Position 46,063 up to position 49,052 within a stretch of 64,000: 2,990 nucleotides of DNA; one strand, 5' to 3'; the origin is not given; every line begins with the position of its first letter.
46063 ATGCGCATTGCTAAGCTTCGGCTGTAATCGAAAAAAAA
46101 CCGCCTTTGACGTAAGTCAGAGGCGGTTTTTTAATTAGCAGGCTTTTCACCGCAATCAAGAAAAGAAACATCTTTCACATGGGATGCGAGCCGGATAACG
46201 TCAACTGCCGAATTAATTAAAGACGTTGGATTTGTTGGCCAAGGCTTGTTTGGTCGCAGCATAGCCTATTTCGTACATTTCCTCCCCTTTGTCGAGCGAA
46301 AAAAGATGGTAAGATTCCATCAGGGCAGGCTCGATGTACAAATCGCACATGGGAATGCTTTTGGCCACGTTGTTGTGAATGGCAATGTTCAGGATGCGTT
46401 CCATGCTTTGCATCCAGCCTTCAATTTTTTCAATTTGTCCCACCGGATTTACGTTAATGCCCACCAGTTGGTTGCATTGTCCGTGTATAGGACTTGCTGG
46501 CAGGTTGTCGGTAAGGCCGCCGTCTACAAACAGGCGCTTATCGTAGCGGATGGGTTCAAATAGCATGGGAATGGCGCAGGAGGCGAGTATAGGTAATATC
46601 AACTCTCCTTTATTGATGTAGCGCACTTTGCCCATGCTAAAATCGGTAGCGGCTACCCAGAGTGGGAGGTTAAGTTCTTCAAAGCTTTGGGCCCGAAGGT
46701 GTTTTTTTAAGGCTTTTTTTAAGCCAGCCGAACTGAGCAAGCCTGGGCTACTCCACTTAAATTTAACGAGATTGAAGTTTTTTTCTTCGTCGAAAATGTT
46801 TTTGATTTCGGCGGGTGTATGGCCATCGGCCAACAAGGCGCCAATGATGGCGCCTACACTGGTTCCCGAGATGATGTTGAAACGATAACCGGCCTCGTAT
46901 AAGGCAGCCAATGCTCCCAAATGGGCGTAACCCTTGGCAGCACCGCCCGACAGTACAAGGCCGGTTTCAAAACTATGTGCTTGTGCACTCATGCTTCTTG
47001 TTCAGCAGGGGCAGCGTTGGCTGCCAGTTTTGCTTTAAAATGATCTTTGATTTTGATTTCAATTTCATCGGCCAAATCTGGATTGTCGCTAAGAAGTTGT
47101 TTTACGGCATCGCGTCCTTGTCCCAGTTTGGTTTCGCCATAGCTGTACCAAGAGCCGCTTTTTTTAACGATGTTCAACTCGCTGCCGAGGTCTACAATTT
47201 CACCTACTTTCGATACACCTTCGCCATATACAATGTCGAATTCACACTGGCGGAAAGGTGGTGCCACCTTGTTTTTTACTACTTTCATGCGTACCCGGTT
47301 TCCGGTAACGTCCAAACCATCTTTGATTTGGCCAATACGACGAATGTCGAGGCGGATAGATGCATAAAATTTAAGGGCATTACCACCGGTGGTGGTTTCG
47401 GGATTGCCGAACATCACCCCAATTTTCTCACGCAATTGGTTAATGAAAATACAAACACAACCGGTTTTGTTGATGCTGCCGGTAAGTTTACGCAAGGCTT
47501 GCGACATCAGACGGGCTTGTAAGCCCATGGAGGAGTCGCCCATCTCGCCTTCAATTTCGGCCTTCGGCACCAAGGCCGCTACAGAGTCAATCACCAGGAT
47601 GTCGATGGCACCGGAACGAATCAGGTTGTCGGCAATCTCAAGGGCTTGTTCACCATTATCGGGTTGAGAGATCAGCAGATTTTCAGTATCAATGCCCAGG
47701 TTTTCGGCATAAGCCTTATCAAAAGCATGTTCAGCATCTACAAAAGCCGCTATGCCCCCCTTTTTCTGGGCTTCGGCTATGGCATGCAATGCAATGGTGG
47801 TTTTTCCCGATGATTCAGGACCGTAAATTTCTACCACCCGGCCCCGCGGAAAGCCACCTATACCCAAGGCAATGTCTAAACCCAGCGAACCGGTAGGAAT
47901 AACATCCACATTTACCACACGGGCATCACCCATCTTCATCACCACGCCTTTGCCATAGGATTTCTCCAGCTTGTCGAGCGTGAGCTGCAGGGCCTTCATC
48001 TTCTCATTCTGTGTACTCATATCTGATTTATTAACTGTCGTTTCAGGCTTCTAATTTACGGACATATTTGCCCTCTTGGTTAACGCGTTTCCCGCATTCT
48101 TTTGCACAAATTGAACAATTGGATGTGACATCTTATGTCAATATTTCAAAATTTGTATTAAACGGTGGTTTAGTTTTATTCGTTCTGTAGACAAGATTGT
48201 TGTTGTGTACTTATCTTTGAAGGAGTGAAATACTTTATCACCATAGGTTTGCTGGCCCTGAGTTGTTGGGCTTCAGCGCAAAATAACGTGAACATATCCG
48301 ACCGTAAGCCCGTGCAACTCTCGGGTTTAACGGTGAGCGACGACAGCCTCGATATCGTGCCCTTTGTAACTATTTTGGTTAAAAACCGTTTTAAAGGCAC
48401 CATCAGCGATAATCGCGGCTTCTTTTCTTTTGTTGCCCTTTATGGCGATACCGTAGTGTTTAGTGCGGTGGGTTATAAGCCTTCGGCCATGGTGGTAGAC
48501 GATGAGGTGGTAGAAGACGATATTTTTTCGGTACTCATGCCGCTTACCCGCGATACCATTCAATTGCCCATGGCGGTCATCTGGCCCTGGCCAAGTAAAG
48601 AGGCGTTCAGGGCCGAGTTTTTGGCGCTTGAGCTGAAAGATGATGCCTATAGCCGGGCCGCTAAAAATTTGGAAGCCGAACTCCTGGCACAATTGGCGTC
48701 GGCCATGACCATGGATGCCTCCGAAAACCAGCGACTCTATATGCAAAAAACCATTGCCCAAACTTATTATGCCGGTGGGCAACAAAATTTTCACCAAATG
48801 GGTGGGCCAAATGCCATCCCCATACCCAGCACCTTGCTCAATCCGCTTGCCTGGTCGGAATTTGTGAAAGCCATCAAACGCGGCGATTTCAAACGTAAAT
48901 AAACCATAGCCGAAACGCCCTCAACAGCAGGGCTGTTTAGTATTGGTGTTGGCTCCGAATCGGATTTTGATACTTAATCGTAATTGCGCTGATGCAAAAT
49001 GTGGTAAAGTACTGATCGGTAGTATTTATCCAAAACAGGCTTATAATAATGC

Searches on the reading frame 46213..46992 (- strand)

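Call 68: search_protein_families(library=pfam, proteins=[window:46213-46992:-], max_evalue=0.001)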
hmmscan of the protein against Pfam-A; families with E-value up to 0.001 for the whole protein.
window:46213-46992:- (259 aa): 1 family
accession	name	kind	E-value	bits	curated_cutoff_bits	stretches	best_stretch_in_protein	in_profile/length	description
PF01734.28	Patatin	-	1.1e-35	124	27.7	1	12-167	1-188/191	Patatin-like phospholipase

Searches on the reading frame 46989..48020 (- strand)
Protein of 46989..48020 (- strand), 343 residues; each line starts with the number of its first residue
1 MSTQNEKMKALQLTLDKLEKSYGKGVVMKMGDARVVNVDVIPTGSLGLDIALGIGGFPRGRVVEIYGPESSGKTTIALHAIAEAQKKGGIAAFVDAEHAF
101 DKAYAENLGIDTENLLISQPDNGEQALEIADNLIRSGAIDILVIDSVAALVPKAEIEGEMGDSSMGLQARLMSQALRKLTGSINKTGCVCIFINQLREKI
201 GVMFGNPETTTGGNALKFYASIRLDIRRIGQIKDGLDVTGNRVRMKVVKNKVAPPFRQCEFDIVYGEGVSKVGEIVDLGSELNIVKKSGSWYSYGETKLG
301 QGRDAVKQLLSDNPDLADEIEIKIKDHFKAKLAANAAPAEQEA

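Call 68: search_protein_families(library=pfam, proteins=[window:46989-48020:-], max_evalue=0.001)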
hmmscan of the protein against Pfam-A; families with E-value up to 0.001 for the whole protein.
window:46989-48020:- (343 aa): 6 families
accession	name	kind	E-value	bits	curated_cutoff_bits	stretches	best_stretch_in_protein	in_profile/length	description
PF00154.27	RecA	-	4.6e-140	465.9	27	1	9-270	1-262/262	recA bacterial DNA recombination protein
PF21096.2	RecA_C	-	1.1e-25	90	27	1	273-328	1-56/57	RecA C-terminal domain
PF06745.19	ATPase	-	1.5e-10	41.3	26.6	1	41-241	1-195/231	KaiC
PF08423.17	Rad51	-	4.3e-08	33.2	22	1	40-228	7-211/244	Rad51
PF01637.24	ATPase_2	-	2.5e-05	24.6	33.2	1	62-188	22-110/225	ATPase domain predominantly from Archaea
PF13479.12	AAA_24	-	0.00076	19.8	27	0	62-151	4-77/195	AAA domain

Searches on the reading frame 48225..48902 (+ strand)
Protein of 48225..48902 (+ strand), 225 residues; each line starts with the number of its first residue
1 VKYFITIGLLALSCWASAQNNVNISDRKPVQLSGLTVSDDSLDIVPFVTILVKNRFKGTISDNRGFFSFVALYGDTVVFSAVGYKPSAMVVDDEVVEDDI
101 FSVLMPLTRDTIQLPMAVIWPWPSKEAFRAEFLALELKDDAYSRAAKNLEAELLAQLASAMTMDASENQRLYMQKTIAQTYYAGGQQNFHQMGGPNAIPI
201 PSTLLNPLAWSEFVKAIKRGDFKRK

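Call 68: search_protein_families(library=pfam, proteins=[window:48225-48902:+], max_evalue=0.001)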
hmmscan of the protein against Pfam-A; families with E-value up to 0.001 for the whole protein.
window:48225-48902:+ (225 aa): 2 families
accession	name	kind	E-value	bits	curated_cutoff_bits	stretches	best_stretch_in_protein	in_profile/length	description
PF13715.12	CarbopepD_reg_2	-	7.2e-08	32.8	32.2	1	34-92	3-63/88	CarboxypepD_reg-like domain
PF13620.12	CarboxypepD_reg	-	0.00029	21.5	32.3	1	36-88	5-63/82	Carboxypeptidase regulatory-like domain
